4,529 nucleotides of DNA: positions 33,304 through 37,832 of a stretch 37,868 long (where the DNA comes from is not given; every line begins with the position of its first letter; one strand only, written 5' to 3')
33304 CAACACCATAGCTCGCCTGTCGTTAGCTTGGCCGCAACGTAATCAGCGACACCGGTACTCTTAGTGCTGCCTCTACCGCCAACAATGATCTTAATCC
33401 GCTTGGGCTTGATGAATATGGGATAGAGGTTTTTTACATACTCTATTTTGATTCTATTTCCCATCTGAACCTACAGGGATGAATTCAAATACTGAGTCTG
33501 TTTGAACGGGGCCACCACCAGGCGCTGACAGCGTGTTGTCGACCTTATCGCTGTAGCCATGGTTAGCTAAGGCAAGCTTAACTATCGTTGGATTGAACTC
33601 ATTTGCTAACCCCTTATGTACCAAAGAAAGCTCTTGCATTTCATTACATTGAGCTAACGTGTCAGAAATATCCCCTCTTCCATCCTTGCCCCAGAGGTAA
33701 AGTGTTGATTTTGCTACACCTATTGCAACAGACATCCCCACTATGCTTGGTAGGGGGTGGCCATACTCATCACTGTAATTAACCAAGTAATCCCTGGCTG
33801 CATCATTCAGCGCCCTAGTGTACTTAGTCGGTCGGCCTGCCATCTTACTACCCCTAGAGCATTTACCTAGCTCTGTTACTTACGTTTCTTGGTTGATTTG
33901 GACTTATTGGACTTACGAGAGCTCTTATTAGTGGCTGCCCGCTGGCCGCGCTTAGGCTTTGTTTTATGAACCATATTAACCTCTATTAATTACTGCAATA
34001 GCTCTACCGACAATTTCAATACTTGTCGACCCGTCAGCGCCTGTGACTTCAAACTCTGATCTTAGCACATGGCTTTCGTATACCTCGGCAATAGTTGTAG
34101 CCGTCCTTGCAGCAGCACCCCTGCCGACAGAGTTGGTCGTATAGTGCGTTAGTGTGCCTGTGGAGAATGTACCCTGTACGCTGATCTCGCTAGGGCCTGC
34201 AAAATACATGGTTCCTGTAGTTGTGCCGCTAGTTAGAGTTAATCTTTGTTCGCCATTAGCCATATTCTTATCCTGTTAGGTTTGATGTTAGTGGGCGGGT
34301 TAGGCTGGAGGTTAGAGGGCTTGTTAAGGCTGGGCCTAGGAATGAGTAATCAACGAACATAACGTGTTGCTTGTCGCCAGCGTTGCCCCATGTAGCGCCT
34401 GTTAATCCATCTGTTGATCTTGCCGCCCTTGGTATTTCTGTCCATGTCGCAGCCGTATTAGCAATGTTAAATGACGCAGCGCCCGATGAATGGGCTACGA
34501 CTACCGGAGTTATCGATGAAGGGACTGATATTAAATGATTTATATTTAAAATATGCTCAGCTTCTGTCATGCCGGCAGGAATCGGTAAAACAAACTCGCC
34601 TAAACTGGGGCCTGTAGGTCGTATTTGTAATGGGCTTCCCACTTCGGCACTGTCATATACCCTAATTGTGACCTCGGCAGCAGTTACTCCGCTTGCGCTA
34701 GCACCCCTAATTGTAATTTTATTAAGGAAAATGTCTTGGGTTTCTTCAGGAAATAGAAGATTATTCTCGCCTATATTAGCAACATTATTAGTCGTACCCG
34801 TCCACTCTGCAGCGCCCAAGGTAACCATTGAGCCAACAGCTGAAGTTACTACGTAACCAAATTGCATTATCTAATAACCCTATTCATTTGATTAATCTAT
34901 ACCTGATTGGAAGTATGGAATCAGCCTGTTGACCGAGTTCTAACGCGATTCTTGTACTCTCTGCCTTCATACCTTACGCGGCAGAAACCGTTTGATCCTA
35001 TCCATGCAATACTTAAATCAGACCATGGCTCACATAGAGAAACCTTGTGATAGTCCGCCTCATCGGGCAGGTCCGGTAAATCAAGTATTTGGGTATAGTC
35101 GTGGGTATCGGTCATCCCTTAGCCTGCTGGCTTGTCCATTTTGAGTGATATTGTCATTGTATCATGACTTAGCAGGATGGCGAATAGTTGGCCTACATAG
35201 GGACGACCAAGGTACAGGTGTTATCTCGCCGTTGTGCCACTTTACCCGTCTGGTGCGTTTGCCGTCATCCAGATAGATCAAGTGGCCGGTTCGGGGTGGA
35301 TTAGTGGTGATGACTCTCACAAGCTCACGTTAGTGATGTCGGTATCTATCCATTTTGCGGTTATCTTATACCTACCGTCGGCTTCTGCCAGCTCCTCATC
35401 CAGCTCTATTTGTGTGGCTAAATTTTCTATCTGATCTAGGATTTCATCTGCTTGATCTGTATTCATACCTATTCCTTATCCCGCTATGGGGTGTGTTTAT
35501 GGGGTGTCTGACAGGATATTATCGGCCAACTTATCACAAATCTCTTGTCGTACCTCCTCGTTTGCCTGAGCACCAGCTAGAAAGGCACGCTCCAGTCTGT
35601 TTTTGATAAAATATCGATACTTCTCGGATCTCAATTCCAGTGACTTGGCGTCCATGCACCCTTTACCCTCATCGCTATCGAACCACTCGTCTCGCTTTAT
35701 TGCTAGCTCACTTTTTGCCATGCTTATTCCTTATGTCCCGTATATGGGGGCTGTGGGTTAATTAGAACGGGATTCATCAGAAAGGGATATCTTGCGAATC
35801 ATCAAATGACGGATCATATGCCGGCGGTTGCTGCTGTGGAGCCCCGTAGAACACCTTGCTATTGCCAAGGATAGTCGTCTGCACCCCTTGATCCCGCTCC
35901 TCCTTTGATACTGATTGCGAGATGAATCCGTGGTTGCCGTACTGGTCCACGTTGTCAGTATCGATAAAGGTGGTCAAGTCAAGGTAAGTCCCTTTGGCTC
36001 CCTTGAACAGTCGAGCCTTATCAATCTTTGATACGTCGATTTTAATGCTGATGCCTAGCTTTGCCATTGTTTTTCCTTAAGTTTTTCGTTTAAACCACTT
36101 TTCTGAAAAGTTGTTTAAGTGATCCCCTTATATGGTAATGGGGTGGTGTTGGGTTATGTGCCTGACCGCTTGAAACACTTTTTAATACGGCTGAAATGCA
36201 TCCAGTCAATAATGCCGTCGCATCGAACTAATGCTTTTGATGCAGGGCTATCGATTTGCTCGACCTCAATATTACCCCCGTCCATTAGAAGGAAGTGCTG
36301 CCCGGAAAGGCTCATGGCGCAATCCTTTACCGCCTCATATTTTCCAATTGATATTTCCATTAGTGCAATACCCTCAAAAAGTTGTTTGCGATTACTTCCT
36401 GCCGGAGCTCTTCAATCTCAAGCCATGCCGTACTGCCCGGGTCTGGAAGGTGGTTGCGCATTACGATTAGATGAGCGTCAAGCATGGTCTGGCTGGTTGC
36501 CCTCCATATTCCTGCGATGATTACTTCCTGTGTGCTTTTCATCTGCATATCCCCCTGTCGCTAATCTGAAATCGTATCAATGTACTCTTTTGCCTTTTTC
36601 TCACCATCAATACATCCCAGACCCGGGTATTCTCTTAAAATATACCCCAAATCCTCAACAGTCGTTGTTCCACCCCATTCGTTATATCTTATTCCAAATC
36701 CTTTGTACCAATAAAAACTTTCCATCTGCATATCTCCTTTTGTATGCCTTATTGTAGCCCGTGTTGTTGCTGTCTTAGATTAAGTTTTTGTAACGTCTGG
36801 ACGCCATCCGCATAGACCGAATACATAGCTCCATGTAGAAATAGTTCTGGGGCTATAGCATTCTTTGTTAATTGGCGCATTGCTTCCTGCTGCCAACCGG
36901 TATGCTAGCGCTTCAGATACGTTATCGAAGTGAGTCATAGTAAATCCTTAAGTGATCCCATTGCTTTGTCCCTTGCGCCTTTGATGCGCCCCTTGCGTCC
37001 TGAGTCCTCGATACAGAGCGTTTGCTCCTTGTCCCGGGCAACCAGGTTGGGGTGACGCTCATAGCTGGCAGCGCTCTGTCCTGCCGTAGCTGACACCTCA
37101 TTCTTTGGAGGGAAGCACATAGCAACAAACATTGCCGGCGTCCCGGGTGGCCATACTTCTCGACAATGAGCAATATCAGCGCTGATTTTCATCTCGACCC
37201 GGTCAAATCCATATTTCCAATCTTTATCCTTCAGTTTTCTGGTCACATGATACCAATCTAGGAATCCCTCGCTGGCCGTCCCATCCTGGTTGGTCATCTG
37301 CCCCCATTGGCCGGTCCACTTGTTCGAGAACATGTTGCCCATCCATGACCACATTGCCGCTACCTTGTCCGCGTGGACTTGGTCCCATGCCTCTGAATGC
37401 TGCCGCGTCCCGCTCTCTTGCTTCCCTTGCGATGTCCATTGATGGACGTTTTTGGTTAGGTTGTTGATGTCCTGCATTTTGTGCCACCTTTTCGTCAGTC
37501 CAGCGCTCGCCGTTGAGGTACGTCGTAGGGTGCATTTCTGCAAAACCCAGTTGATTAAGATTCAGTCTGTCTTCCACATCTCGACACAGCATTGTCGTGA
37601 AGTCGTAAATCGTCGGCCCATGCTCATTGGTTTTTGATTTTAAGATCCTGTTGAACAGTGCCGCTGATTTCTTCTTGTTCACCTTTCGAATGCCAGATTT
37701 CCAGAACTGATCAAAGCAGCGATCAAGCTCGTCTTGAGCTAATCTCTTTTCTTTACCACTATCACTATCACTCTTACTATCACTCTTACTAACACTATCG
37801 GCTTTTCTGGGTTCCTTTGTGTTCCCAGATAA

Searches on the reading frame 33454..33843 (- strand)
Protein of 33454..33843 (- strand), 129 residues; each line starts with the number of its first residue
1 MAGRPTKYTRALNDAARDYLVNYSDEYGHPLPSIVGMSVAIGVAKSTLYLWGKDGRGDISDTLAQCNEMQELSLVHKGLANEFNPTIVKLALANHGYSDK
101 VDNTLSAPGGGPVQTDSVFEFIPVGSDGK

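Call 81: search_protein_families(library=phrogs, proteins=[window:33454-33843:-], max_evalue=0.001)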
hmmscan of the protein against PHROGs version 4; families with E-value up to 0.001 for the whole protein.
window:33454-33843:- (129 aa): 1 family
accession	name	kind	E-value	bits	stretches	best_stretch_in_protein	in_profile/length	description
phrog_309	-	head and packaging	1.1e-06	29.9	1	3-117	133-270/319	terminase small subunit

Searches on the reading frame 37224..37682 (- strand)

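Call 81: search_protein_families(library=phrogs, proteins=[window:37224-37682:-], max_evalue=0.001)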
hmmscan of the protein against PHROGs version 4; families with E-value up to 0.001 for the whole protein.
window:37224-37682:- (152 aa): 3 families
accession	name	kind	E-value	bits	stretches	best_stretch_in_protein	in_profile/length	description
phrog_270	-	DNA, RNA and nucleotide metabolism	9.8e-10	39.3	1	3-111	193-298/383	replication initiation protein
phrog_33384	-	unknown function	9.9e-10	39.6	1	3-82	99-172/186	-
phrog_9474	-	DNA, RNA and nucleotide metabolism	0.00012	22.8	1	50-82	234-269/288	replication initiation protein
